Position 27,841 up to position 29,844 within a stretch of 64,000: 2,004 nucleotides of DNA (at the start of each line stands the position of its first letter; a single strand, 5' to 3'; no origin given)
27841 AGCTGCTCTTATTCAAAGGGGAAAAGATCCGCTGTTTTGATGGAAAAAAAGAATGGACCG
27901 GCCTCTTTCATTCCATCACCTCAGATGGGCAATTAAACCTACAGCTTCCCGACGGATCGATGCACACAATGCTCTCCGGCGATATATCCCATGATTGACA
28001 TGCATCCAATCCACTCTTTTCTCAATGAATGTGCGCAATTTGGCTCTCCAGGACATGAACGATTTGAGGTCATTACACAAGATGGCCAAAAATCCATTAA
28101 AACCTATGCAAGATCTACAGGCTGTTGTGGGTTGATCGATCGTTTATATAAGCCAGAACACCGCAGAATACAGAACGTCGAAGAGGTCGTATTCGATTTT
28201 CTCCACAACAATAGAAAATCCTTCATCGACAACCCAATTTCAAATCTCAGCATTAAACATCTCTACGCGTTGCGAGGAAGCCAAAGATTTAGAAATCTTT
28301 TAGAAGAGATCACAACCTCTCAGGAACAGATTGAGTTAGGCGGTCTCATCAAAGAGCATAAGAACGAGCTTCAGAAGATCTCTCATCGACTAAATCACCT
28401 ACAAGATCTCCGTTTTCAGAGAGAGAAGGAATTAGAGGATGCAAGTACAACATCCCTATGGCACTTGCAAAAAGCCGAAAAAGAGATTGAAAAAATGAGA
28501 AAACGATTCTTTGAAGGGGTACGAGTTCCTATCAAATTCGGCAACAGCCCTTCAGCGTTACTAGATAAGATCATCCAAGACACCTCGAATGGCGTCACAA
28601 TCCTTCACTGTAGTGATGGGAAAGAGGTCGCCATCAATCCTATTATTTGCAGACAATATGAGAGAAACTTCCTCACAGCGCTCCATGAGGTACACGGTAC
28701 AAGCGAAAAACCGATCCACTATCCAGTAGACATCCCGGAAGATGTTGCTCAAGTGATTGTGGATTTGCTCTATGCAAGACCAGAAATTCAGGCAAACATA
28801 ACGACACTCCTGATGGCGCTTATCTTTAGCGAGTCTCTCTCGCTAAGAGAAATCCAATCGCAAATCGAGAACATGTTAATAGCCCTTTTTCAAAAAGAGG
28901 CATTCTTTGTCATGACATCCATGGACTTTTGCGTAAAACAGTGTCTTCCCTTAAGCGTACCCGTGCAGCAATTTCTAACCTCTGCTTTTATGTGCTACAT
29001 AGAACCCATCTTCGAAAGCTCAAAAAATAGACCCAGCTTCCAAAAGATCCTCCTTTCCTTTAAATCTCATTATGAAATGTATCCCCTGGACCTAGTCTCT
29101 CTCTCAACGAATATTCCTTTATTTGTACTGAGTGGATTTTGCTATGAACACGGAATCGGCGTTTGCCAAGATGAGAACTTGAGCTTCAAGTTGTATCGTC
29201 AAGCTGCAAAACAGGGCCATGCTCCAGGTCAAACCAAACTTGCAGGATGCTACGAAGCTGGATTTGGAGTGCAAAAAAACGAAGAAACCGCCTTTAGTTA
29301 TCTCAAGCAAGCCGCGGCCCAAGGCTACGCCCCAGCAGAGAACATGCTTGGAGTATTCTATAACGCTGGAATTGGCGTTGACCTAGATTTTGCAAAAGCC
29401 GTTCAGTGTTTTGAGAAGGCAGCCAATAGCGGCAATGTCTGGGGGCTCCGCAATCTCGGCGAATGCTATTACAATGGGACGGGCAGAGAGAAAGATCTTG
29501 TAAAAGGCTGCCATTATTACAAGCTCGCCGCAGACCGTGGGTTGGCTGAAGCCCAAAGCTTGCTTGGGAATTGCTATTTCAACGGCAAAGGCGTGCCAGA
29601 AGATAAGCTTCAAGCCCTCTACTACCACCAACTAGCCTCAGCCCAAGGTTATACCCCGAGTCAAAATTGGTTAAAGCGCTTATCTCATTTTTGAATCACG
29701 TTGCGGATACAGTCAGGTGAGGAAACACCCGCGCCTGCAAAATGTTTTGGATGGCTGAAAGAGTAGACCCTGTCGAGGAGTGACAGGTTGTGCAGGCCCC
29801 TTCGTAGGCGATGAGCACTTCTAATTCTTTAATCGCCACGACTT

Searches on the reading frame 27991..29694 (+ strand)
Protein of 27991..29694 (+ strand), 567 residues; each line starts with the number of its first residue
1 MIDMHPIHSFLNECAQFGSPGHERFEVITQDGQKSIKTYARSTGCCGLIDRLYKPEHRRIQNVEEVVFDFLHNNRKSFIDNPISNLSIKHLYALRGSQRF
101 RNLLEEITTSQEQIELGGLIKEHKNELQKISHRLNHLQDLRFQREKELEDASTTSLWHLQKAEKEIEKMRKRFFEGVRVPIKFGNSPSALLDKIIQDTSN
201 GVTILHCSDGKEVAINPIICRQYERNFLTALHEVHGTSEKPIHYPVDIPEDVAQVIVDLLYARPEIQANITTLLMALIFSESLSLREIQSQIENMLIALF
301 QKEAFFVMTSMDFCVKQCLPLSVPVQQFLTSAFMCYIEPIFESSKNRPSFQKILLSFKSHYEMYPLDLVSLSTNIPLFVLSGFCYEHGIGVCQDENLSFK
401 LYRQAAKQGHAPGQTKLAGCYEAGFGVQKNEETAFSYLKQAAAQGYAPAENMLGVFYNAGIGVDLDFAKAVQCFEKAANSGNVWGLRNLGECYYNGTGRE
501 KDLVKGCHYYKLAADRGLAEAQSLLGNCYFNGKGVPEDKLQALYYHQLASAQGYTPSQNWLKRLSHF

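Call 62: search_protein_families(library=pfam, proteins=[window:27991-29694:+], max_evalue=0.00001)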
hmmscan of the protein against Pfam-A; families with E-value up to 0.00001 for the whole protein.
window:27991-29694:+ (567 aa): 1 family
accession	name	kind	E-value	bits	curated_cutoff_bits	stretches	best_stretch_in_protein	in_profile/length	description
PF08238.18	Sel1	-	9.6e-40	134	30.7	4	519-554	1-36/36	Sel1 repeat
